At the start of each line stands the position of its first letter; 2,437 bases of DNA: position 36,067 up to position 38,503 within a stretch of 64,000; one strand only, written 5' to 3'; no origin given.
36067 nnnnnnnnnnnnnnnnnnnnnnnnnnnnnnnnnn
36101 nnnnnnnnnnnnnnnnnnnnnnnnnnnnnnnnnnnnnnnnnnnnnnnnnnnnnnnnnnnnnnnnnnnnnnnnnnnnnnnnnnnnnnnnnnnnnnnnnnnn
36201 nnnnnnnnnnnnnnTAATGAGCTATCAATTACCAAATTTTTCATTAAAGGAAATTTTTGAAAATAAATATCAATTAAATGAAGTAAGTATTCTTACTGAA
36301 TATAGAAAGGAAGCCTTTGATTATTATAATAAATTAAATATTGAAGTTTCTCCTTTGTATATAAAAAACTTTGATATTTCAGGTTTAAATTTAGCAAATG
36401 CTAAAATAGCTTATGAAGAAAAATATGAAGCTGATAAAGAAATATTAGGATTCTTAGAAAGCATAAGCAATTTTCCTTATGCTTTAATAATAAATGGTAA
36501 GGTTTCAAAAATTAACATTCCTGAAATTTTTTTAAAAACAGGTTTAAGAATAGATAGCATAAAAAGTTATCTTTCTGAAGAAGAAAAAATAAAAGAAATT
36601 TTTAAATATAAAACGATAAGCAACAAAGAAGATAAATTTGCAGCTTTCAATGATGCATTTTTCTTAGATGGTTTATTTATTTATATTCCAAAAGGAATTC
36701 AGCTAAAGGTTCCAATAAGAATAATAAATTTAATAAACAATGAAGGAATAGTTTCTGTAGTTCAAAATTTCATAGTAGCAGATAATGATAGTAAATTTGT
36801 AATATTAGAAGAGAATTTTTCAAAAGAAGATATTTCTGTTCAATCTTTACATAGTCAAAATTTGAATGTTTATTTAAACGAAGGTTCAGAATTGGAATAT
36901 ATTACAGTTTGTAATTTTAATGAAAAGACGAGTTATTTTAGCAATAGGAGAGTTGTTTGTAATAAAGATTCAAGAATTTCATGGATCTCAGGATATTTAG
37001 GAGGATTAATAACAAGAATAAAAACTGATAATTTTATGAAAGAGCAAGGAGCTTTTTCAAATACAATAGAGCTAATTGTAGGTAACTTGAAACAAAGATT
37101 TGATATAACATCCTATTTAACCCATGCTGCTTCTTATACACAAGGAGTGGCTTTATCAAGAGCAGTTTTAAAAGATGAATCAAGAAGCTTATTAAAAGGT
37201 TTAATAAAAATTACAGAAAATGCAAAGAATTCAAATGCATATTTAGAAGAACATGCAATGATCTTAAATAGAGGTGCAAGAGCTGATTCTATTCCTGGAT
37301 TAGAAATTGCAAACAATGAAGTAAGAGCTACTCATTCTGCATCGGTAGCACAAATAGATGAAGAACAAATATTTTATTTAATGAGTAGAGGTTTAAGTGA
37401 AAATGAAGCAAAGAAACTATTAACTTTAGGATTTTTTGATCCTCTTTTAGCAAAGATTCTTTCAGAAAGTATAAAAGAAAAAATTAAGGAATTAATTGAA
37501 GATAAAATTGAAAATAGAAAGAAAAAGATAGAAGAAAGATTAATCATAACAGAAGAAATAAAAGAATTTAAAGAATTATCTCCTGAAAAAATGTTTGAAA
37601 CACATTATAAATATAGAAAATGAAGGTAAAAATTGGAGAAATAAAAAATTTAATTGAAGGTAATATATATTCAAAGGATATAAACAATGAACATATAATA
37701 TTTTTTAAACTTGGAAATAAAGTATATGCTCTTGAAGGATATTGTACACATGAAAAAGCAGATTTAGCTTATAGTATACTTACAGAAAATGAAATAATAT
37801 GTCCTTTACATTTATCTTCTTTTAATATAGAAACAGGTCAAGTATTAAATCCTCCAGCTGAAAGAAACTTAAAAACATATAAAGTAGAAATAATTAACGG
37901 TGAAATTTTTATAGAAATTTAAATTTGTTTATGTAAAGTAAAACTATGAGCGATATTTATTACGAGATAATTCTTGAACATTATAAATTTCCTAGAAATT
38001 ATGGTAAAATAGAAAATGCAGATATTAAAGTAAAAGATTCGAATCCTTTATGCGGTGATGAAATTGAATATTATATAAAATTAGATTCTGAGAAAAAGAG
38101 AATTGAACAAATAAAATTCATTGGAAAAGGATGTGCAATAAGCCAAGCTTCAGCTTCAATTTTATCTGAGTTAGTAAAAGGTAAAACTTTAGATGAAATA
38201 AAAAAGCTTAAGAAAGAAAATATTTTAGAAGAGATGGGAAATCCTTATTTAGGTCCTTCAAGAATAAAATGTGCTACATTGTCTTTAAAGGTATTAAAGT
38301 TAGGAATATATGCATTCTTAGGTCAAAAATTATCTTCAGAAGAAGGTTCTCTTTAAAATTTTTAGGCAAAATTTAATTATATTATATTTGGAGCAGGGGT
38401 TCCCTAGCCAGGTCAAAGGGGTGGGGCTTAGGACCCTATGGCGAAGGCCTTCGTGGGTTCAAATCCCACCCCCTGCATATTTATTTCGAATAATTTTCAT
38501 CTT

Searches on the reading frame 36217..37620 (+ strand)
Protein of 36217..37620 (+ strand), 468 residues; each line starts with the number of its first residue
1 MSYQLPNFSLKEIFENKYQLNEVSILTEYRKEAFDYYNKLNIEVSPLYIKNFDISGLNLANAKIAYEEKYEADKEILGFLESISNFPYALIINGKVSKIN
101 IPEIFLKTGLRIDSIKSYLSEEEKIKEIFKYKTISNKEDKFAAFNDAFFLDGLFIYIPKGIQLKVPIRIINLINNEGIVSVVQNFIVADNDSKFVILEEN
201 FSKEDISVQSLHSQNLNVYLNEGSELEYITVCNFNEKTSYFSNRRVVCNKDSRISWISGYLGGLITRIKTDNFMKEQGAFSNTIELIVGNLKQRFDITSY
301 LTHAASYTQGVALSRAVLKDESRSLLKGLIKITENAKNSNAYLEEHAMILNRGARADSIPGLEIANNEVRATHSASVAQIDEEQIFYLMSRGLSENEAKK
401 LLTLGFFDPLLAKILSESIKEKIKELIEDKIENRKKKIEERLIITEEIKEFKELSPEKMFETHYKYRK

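Call 23: search_protein_families(library=ncbifam, proteins=[window:36217-37620:+], max_evalue=0.00001)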
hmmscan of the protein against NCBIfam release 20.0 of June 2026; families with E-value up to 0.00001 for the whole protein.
window:36217-37620:+ (468 aa): 5 families
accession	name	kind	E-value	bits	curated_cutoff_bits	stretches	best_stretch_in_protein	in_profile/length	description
TIGR01981.1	sufD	equivalog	6.3e-66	222.5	222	1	147-423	2-275/275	Fe-S cluster assembly protein SufD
TIGR01980.1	sufB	equivalog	7.9e-61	206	346.4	1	99-414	122-436/448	Fe-S cluster assembly protein SufB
NF008773.0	PRK11814.1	equivalog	8.5e-36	123.6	717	1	108-427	150-475/484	Fe-S cluster assembly protein SufB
NF052511.1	SUF_like_SmsB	exception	9.1e-34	117.2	650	1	124-428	139-438/445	SUF-like minimal system protein SmsB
NF008194.0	PRK10948.1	equivalog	4e-30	105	489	1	183-433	172-420/423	Fe-S cluster assembly protein SufD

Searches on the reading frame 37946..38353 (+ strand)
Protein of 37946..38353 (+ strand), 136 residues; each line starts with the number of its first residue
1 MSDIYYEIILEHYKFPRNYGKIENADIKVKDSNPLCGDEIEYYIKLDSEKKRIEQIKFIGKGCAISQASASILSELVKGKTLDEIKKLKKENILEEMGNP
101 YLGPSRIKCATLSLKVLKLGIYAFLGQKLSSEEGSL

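Call 23: search_protein_families(library=ncbifam, proteins=[window:37946-38353:+], max_evalue=0.00001)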
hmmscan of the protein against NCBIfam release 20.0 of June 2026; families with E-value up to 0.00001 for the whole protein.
window:37946-38353:+ (136 aa): 4 families
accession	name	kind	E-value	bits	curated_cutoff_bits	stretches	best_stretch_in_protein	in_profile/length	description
TIGR01994.1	SUF_scaf_2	equivalog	4.8e-32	110.8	92.5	1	3-91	3-89/137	Fe-S cluster assembly sulfur transfer protein SufU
TIGR03419.1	NifU_clost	equivalog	3.9e-24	85.4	187.9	1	5-124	1-116/121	Fe-S cluster assembly scaffold protein NifU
TIGR01999.1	iscU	equivalog_domain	4.9e-19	68.6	192.4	1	5-121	1-116/124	Fe-S cluster assembly scaffold IscU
TIGR02000.1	NifU_proper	equivalog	1.3e-18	67.5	273.3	1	5-133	4-132/290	Fe-S cluster assembly protein NifU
